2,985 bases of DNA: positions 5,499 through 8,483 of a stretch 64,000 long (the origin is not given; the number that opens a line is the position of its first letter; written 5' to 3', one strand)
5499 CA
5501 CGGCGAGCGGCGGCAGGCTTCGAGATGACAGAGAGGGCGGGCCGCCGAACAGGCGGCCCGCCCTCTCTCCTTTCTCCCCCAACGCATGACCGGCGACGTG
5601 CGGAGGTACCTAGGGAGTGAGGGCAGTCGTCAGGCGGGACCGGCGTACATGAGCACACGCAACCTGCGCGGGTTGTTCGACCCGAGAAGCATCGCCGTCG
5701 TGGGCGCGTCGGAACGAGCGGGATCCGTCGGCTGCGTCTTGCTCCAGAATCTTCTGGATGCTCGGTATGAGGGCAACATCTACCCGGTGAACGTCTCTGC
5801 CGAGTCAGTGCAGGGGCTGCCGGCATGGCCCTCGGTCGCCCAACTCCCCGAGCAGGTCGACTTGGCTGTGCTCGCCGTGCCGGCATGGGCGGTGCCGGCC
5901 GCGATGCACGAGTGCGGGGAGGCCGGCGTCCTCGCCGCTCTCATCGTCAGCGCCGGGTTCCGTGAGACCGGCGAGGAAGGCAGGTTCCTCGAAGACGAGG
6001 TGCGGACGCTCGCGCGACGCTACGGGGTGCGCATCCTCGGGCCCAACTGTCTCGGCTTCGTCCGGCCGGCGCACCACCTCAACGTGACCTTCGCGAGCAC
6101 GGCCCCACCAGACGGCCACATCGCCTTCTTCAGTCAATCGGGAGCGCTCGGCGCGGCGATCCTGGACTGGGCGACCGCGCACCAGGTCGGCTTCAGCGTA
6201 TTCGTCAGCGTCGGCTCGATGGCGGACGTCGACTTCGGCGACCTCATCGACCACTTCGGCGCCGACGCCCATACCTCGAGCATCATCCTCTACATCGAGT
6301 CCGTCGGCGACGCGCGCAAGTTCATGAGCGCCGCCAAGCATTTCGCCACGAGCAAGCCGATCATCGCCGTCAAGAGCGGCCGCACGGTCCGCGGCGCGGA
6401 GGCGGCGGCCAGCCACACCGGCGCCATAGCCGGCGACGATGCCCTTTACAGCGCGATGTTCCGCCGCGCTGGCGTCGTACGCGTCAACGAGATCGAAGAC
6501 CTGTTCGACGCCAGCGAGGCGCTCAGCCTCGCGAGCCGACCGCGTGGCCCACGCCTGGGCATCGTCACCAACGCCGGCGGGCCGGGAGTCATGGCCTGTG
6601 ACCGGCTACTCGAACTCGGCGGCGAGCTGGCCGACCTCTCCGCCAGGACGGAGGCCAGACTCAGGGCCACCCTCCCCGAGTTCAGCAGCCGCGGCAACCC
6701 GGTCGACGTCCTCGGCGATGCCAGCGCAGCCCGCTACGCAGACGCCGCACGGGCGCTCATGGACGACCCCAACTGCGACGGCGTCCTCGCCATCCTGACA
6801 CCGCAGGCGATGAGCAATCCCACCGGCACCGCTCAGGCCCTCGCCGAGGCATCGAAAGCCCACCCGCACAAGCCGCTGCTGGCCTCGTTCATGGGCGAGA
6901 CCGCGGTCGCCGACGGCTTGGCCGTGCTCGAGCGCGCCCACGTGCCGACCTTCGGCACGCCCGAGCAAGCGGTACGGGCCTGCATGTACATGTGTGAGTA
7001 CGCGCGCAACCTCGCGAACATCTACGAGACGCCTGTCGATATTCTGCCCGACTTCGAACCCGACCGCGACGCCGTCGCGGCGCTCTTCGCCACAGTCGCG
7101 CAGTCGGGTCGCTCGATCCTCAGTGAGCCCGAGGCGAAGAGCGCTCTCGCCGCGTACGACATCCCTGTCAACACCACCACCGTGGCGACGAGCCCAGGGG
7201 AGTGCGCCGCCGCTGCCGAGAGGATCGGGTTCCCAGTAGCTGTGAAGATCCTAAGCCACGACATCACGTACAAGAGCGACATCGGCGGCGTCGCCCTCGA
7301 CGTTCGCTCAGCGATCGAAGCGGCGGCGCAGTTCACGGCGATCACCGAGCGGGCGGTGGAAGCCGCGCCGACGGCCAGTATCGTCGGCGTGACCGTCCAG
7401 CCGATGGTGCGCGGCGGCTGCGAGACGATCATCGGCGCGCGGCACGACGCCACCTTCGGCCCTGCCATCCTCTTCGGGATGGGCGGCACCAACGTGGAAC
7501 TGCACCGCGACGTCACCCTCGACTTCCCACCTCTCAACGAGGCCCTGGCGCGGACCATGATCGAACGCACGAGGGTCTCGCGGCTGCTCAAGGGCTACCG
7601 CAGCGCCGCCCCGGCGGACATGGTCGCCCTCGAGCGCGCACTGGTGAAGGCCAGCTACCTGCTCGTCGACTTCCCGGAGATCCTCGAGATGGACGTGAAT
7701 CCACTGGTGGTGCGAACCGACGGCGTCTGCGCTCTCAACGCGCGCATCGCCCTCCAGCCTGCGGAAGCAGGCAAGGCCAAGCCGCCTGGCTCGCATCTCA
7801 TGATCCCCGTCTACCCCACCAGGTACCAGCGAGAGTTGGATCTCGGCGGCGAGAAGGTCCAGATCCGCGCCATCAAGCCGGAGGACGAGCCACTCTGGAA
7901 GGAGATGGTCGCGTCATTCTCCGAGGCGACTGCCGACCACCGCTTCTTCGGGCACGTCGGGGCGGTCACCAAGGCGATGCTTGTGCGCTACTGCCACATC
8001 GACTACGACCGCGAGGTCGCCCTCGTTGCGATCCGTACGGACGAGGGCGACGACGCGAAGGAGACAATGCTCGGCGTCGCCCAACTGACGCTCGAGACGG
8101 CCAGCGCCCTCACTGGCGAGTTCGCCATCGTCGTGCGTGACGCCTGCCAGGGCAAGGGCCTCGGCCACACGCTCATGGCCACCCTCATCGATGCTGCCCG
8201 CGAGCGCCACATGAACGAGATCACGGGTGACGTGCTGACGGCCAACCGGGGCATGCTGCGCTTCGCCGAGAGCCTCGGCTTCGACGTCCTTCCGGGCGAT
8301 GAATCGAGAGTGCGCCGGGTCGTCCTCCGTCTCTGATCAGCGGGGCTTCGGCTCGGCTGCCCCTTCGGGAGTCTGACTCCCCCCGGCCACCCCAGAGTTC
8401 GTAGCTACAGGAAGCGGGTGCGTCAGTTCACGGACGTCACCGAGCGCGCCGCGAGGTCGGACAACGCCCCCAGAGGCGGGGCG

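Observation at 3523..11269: acs followed by two tandem paralogous Pat/PatZ-type lysine acetyltransferase genes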

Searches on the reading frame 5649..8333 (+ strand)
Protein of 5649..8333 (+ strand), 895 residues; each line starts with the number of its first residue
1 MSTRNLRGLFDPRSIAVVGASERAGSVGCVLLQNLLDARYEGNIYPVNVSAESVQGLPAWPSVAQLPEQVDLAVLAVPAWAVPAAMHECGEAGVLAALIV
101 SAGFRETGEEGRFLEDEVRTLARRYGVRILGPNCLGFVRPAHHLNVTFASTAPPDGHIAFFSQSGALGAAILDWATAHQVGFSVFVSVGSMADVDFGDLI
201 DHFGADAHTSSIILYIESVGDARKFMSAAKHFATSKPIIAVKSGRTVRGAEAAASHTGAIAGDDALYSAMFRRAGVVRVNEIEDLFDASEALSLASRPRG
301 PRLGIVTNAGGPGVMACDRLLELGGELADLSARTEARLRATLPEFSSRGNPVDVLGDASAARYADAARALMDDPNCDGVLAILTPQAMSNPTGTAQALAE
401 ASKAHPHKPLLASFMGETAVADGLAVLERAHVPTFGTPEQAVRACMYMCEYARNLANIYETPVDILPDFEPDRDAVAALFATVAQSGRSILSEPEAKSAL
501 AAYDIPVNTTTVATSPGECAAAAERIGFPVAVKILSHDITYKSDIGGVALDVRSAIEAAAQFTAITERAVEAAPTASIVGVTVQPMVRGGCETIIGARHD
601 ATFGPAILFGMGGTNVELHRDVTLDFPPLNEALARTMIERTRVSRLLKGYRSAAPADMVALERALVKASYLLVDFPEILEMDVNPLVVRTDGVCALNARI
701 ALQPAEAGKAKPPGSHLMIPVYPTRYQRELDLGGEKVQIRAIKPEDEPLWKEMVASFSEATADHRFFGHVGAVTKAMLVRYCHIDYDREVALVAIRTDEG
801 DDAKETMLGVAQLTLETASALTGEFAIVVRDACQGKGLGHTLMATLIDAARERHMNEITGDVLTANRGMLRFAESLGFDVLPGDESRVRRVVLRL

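Call 8: search_protein_families(library=pfam, proteins=[window:5649-8333:+])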
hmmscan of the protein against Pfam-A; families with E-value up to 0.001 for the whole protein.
window:5649-8333:+ (895 aa): 10 families
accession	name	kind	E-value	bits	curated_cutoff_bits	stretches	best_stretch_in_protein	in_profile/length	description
PF13549.11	ATP-grasp_5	-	7.9e-81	271.1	27.6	1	483-702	2-221/221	ATP-grasp domain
PF13607.11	Succ_CoA_lig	-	7.1e-57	191.5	27.4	1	156-292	2-138/138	Succinyl-CoA ligase like flavodoxin domain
PF13380.12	CoA_binding_2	-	2.2e-21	76.9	22.8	1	13-138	1-114/116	CoA binding domain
PF19045.5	Ligase_CoA_2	-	2.2e-10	41.3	23.7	1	305-436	3-138/162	Ligase-CoA domain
PF00583.31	Acetyltransf_1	-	4.8e-10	40.2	20.7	1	787-878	31-116/116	Acetyltransferase (GNAT) family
PF02629.25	CoA_binding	-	1.3e-09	39.1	22.3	1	12-103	3-97/97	CoA binding domain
PF13302.13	Acetyltransf_3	-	1.2e-07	32.9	25.4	1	738-878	3-137/138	Acetyltransferase (GNAT) domain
PF13508.13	Acetyltransf_7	-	1.4e-05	25.8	27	1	807-879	14-83/84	Acetyltransferase (GNAT) domain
PF13673.13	Acetyltransf_10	-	0.0001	22.7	23.6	1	827-885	57-113/128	Acetyltransferase (GNAT) domain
PF13420.13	Acetyltransf_4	-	0.00073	20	24.3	0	804-881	57-137/155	Acetyltransferase (GNAT) domain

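Call 9: search_protein_families(library=ncbifam, proteins=[window:5649-8333:+])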
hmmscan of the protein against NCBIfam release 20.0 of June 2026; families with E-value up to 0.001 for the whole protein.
window:5649-8333:+ (895 aa): 11 families
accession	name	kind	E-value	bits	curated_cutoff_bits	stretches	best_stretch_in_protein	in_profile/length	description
NF045493.1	HydDutCoALig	equivalog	1.8e-165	552.4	1300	1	9-701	6-697/698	4-hydroxybutyrate--CoA ligase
TIGR02717.1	AcCoA-syn-alpha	equivalog_domain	3.4e-162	540.2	567.15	1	7-451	2-446/447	acetate--CoA ligase alpha subunit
NF045494.1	AcCoALig_Archglob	equivalog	1.5e-133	446.6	1200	2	2-453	214-664/665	acetate--CoA ligase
NF045492.1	HydPropCoALig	equivalog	5.7e-130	434.8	1300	2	4-453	246-698/700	3-hydroxypropionate--CoA ligase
NF004230.0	PRK05678.1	equivalog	5e-15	55.5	336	1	51-262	45-253/291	succinate--CoA ligase subunit alpha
TIGR01019.1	sucCoAalpha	subfamily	1.3e-14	54.3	353.2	1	52-264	44-257/286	succinate--CoA ligase subunit alpha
NF058543.1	ActPatMycb56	equivalog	3.1e-11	42.7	460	1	734-875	136-271/317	acetyltransferase Pat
TIGR01575.1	rimI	equivalog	8.6e-07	29.2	86.4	1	825-879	59-113/132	ribosomal protein S18-alanine N-acetyltransferase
NF040503.1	resist_ArsN1a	equivalog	1.3e-06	28.2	170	1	822-879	77-134/159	arsinothricin resistance N-acetyltransferase ArsN1 family A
NF001913.0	PRK00696.1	equivalog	0.00012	21.2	370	0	492-702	4-218/388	ADP-forming succinate--CoA ligase subunit beta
NF007025.1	PRK09491.1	equivalog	0.00025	21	173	1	824-879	65-120/145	ribosomal protein S18-alanine N-acetyltransferase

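Call 49: find_homologous_proteins(query=window:5649-8333:+, max_evalue=1e-50)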
Query window:5649-8333:+ (895 aa): 7763 proteins with E <= 1e-50 among 8000 candidates; the best 120 are listed.
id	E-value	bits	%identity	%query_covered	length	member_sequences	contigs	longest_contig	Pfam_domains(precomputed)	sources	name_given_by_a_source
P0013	0.0e+0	1397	71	100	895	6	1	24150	PF13673.14,PF02629.26,PF13420.14,PF13607.12,PF13549.12,PF13380.13,PF13302.14,PF13508.14,PF19045.5,PF00583.32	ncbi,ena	-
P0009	0.0e+0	1391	71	100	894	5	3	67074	PF02629.26,PF13607.12,PF13549.12,PF13380.13,PF13302.14,PF13508.14,PF19045.5,PF00583.32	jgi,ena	-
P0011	0.0e+0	1388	70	100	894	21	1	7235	PF02629.26,PF13607.12,PF13549.12,PF13380.13,PF13302.14,PF13508.14,PF19045.5,PF00583.32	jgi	-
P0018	0.0e+0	1386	70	100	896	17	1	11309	PF13673.14,PF02629.26,PF13420.14,PF13607.12,PF13549.12,PF13380.13,PF13302.14,PF13508.14,PF19045.5,PF00583.32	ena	-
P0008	0.0e+0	1384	70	100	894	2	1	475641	PF13673.14,PF02629.26,PF13420.14,PF13607.12,PF13549.12,PF13380.13,PF13302.14,PF13508.14,PF19045.5,PF00583.32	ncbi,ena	-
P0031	0.0e+0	1380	70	100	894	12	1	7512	PF02629.26,PF13420.14,PF13607.12,PF13549.12,PF13380.13,PF13302.14,PF13508.14,PF19045.5,PF00583.32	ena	-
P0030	0.0e+0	1374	70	100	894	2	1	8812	PF02629.26,PF13420.14,PF13607.12,PF13549.12,PF13380.13,PF13302.14,PF13508.14,PF19045.5,PF00583.32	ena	-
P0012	0.0e+0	1371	69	100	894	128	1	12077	PF13673.14,PF02629.26,PF13607.12,PF13549.12,PF13380.13,PF13302.14,PF13508.14,PF19045.5,PF00583.32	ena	-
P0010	0.0e+0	1370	70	100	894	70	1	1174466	PF13673.14,PF02629.26,PF13607.12,PF13549.12,PF13380.13,PF13302.14,PF13508.14,PF19045.5,PF00583.32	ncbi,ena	-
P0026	0.0e+0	1368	69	100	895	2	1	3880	PF13673.14,PF02629.26,PF13607.12,PF13549.12,PF13380.13,PF13302.14,PF13508.14,PF19045.5,PF00583.32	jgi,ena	-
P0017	0.0e+0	1365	70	100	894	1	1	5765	PF02629.26,PF13420.14,PF13607.12,PF13549.12,PF13380.13,PF13302.14,PF13508.14,PF19045.5,PF00583.32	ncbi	-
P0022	0.0e+0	1365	69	100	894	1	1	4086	PF02629.26,PF13420.14,PF13607.12,PF13549.12,PF13380.13,PF13302.14,PF13508.14,PF19045.5,PF00583.32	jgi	jgi:acetyltransferase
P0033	0.0e+0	1363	69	100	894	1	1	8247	PF02629.26,PF13420.14,PF13607.12,PF13549.12,PF13380.13,PF13302.14,PF13508.14,PF19045.5,PF00583.32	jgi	jgi:acetyltransferase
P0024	0.0e+0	1362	69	100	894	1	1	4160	PF02629.26,PF13420.14,PF13607.12,PF13549.12,PF13380.13,PF13302.14,PF13508.14,PF19045.5,PF00583.32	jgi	jgi:acetyltransferase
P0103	0.0e+0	1357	69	100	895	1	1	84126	PF02629.26,PF13607.12,PF13549.12,PF13380.13,PF13302.14,PF13508.14,PF19045.5,PF00583.32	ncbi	-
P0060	0.0e+0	1300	67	100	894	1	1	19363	PF02629.26,PF13607.12,PF13549.12,PF13380.13,PF13302.14,PF19045.5,PF00583.32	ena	-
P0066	0.0e+0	1300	66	100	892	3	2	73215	PF02629.26,PF13607.12,PF13549.12,PF13380.13,PF13302.14,PF13508.14,PF19045.5,PF00583.32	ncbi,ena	-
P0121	0.0e+0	1133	99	60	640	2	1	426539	PF13607.12,PF13549.12,PF19045.5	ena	-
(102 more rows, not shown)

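Call 53: find_encoding_contigs(protein=P0121, flank=10000, max_places=2)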
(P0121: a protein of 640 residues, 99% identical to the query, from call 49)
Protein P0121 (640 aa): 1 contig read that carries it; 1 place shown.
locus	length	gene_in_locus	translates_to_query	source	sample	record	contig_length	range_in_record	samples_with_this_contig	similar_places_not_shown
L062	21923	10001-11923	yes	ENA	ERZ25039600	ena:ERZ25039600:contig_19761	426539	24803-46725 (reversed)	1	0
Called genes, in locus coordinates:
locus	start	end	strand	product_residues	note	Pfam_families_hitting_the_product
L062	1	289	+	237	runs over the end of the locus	-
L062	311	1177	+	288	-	PF03372:Exo_endo_phos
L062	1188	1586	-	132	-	PF00903:Glyoxalase (weak)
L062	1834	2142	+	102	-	PF01084:Ribosomal_S18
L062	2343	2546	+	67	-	PF00313:CSD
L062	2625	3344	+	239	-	PF01863:YgjP-like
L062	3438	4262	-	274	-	-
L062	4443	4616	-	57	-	-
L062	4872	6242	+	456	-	PF10009:DUF2252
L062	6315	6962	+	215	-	PF06736:TMEM175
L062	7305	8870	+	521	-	PF16177:ACAS_N, PF00501:AMP-binding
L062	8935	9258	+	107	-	PF13193:AMP-binding_C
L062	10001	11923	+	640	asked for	PF13607:Succ_CoA_lig, PF19045:Ligase_CoA_2, PF13549:ATP-grasp_5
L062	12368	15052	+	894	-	PF02629:CoA_binding, PF13380:CoA_binding_2, PF13607:Succ_CoA_lig, PF19045:Ligase_CoA_2, PF13549:ATP-grasp_5, PF00583:Acetyltransf_1, PF13302:Acetyltransf_3, PF13508:Acetyltransf_7 (weak)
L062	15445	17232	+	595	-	PF05496:RuvB_N (faint), PF13177:DNA_pol3_delta2, PF13401:AAA_22 (weak), PF13604:AAA_30 (faint), PF00004:AAA, PF12169:DNA_pol3_gamma3, PF21694:DNA_pol3_delta_C (weak), PF20964:DnaX_C, +1 more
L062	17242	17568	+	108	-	PF02575:YbaB_DNA_bd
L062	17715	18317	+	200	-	PF21176:RecR_HhH, PF02132:RecR_ZnF, PF01751:Toprim, PF13662:Toprim_4, PF21175:RecR_C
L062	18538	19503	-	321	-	-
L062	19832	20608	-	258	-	PF13529:Peptidase_C39_2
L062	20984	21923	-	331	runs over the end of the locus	PF14249:Tocopherol_cycl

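Call 95: predict_structure(alignment_id=A6)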
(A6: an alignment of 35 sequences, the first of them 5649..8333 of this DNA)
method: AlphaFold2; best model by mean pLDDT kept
length: 895 residues; sequences in the alignment: 35
mean_pLDDT: 84.0   pTM: 0.80
mean pLDDT of the five models: 84.0, 83.8, 81.6, 79.9, 71.8
residues with pLDDT >= 90: 335; 70-90: 454; 50-70: 84; < 50: 22
segments of 3 or more residues with pLDDT < 50: 103-105, 617-619, 767-780
pLDDT, mean of each block of 10 residues (from residue 1): 63 90 88 89 92 92 89 87 91 85 55 80 82 69 80 86 81 84 81 73 86 87 84 87 79 65 82 90 86 78 91 93 93 93 84 85 92 93 80 91 87 82 86 89 92 81 69 93 92 95 95 97 95 90 87 96 95 92 90 92 89 60 87 88 86 86 94 91 93 93 83 73 74 84 79 81 56 44 60 82 79 70 81 87 89 84 82 89 81 89
secondary structure, 60 per line:
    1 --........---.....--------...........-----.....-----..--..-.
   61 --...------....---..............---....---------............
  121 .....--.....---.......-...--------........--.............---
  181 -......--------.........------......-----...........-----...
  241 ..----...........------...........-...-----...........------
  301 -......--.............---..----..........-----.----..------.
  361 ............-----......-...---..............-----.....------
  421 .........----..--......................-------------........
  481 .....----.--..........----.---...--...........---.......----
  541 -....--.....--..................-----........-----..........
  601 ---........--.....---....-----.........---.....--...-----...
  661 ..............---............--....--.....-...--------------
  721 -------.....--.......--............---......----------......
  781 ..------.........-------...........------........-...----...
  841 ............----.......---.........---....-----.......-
elements in order (helices of 4 or more, strands of 3 or more residues): H3-10 E14-18 H27-37 E43-47 E72-75 H79-92 E96-99 H109-125 E128-132 E136-139 E144-146 E155-162 H165-177 E182-187 H196-204 E211-216 H222-232 E238-242 H247-257 H264-274 E276-278 H284-294 E302-307 H310-322 H332-341 H360-372 E378-383 H391-404 E410-414 H421-429 H438-459 H473-485 H493-502 E511-513 H516-526 E530-536 H542-545 E548-552 H555-572 E578-585 E591-600 E604-611 H614-618 E622-625 H631-639 H643-647 H658-674 E678-689 E692-695 E698-702 E728-732 E735-741 H744-755 H759-764 H775-782 E789-797 E805-815 E822-829 H838-852 E857-863 H867-875 E879-882 E888-894

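Call 97: fold_search(model_id=the predicted structure, library=pdb)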
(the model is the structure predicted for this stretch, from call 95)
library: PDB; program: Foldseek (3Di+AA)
matches with E <= 10: 1621; with E <= 0.001: 491
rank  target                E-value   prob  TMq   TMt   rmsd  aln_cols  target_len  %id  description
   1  9it0_A                1.7e-81  1.00  0.79  0.80   6.9       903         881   34  Liganded-state E.coli PatZ (released 2025-06-04)
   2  9isq_A                9.2e-79  1.00  0.83  0.85   4.9       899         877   34  Apo-state E.coli PatZ (released 2025-06-04)
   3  8wzu_A                7.7e-55  1.00  0.62  0.87   3.6       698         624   30  4-hydroxybutyryl-CoA Synthetase (ADP-forming) from Nitrosopumilus maritimus. (released 2024-06-12)
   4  8wzu_B                1.4e-54  1.00  0.64  0.89   3.2       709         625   30  4-hydroxybutyryl-CoA Synthetase (ADP-forming) from Nitrosopumilus maritimus. (released 2024-06-12)
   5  7cm9_D                4.0e-49  1.00  0.66  0.84   5.6       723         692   26  DMSP lyase DddX (released 2021-05-19)
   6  7cm9_A                8.6e-49  1.00  0.64  0.82   5.8       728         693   26  DMSP lyase DddX (released 2021-05-19)
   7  4xym_A                3.7e-42  1.00  0.46  0.86   3.2       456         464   37  Ca. Korarchaeum cryptofilum dinucleotide forming Acetyl-coenzyme A synthetase 1 in complex with coenzyme A, Ca-AMPCP a (released 2016-01-27)
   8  4xyl_A                4.6e-42  1.00  0.46  0.86   3.2       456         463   37  Ca. Korarchaeum cryptofilum ACD1 in complex with coenzyme A (released 2016-01-27)
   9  4yaj_C                9.9e-42  1.00  0.46  0.87   3.1       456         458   36  Ca. Korarchaeum cryptofilum dinucleotide forming Acetyl-coenzyme A synthetase 1 (apo form) (released 2016-01-27)
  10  4xym_C                1.2e-41  1.00  0.47  0.88   3.0       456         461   37  Ca. Korarchaeum cryptofilum dinucleotide forming Acetyl-coenzyme A synthetase 1 in complex with coenzyme A, Ca-AMPCP a (released 2016-01-27)
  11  4ybz_C                2.5e-41  1.00  0.47  0.88   3.0       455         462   37  Ca. Korarchaeum cryptofilum dinucleotide forming Acetyl-coenzyme A synthetase 1 in complex with ADP and with phosphory (released 2016-01-27)
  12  4xz3_C                3.5e-41  1.00  0.45  0.84   4.6       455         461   37  Ca. Korarchaeum cryptofilum dinucleotide forming Acetyl-coenzyme A synthetase 1 (Se-Met derivative) in complex with co (released 2016-01-27)
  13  2csu_A                1.5e-40  1.00  0.44  0.86   3.2       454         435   38  Crystal structure of PH0766 from Pyrococcus horikoshii OT3 (released 2006-08-01)
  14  2csu_B                1.3e-38  1.00  0.44  0.86   3.3       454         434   38  Crystal structure of PH0766 from Pyrococcus horikoshii OT3 (released 2006-08-01)
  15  9y43_B                4.2e-37  1.00  0.48  0.60   2.5       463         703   32  3-hydroxypropionyl-CoA Synthetase (ADP-forming) from Nitrosopumilus maritimus. (released 2025-10-01)
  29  4nxy                  1.9e-11  1.00  0.18  0.83   3.3       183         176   24  Crystal Structure of the GNAT domain of S. lividans PAT (released 2014-11-19)
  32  4u5y_A                2.9e-11  1.00  0.17  0.86   3.3       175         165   24  Crystal Structure of the complex between the GNAT domain of S. lividans PAT and the acetyl-CoA synthetase C-terminal d (released 2014-11-19)
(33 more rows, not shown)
